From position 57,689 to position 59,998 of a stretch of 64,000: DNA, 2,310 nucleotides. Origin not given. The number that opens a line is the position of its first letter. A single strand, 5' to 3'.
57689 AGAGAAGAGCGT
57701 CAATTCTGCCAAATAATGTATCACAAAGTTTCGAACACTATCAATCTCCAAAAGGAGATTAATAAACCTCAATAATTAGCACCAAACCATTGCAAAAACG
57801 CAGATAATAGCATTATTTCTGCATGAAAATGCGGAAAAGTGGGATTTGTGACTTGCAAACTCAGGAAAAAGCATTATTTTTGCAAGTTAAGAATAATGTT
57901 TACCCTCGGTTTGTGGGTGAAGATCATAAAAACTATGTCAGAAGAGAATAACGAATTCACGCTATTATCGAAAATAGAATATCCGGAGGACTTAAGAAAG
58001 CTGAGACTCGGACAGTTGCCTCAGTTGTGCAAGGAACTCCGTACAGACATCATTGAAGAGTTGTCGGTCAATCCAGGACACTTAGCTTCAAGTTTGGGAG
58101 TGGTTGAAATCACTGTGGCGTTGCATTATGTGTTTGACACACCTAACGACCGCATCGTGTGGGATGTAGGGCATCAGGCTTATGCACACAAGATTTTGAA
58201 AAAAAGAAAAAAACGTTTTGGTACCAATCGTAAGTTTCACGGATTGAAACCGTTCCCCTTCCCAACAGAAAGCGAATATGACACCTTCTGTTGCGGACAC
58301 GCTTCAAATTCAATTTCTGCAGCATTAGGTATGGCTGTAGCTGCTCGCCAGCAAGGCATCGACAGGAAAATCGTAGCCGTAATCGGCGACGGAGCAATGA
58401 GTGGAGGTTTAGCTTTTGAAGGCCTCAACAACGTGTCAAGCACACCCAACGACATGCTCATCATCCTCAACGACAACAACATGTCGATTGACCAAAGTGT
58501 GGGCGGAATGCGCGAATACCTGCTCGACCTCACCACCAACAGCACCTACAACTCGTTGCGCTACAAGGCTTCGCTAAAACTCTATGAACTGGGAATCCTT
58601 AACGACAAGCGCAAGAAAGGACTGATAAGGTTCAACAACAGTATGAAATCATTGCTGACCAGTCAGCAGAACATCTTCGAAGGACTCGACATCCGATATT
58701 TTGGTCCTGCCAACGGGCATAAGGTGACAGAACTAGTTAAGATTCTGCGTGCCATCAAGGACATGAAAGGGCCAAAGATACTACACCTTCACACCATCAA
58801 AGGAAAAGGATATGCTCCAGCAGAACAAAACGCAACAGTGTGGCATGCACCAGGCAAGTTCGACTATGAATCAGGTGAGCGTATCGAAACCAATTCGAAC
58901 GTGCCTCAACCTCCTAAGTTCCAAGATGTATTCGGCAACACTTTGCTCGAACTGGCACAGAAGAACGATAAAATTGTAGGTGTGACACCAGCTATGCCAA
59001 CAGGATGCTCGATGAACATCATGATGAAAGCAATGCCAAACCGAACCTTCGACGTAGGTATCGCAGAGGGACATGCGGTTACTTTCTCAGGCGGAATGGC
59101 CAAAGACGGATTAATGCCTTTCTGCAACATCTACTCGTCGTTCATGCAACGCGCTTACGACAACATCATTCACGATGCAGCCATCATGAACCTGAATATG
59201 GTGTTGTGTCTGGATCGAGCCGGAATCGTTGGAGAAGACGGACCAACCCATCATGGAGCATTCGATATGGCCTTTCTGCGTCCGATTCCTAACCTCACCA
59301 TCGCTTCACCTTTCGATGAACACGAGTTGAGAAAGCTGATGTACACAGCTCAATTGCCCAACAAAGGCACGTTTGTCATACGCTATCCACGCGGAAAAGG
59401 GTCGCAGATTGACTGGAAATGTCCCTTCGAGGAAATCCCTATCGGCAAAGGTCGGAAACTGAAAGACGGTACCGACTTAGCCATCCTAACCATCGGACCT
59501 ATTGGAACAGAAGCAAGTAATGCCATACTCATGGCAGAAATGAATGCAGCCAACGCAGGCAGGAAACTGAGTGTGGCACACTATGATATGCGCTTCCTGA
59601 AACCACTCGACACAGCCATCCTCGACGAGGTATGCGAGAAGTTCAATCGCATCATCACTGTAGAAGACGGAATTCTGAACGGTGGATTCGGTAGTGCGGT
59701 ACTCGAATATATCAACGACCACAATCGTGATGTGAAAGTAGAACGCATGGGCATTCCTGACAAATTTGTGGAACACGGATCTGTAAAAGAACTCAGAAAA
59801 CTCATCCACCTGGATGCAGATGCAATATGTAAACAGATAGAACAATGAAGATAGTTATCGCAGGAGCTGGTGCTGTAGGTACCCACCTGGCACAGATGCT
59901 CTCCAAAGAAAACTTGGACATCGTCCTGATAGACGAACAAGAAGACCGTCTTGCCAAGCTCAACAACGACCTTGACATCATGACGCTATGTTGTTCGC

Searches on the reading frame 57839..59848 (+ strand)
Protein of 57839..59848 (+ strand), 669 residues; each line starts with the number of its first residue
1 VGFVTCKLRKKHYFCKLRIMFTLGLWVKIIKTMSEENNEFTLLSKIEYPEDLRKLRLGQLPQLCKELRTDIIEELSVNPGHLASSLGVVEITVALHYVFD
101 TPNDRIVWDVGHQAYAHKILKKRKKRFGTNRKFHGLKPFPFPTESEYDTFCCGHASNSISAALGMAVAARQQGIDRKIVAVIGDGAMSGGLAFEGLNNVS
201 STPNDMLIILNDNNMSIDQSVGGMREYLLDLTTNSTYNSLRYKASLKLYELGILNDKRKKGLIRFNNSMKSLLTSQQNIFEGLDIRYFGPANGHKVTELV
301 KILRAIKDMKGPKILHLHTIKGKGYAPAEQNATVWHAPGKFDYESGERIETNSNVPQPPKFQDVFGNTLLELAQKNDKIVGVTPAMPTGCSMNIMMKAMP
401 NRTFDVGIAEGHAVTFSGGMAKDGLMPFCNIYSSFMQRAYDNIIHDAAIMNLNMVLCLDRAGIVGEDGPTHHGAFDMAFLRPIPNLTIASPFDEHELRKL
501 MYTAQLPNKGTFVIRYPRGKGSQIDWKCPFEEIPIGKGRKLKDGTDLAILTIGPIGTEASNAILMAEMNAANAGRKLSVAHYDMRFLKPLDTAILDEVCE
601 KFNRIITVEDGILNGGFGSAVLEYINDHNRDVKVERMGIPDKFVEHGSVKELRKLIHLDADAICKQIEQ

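Call 9: search_protein_families(library=pfam, proteins=[window:57839-59848:+])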
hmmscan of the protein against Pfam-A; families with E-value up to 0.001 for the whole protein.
window:57839-59848:+ (669 aa): 4 families
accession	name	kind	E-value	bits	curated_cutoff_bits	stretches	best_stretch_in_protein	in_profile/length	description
PF13292.11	DXP_synthase_N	-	2.1e-105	352.4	21.2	1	43-319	1-274/274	1-deoxy-D-xylulose-5-phosphate synthase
PF02779.29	Transket_pyr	-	1.8e-38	132.4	27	1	360-520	4-171/174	Transketolase, pyrimidine binding domain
PF02780.25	Transketolase_C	-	5.9e-23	81.6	25.9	1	536-663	1-124/124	Transketolase, C-terminal domain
PF00676.26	E1_dh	-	0.00056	19.4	22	1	156-215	106-162/300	Dehydrogenase E1 component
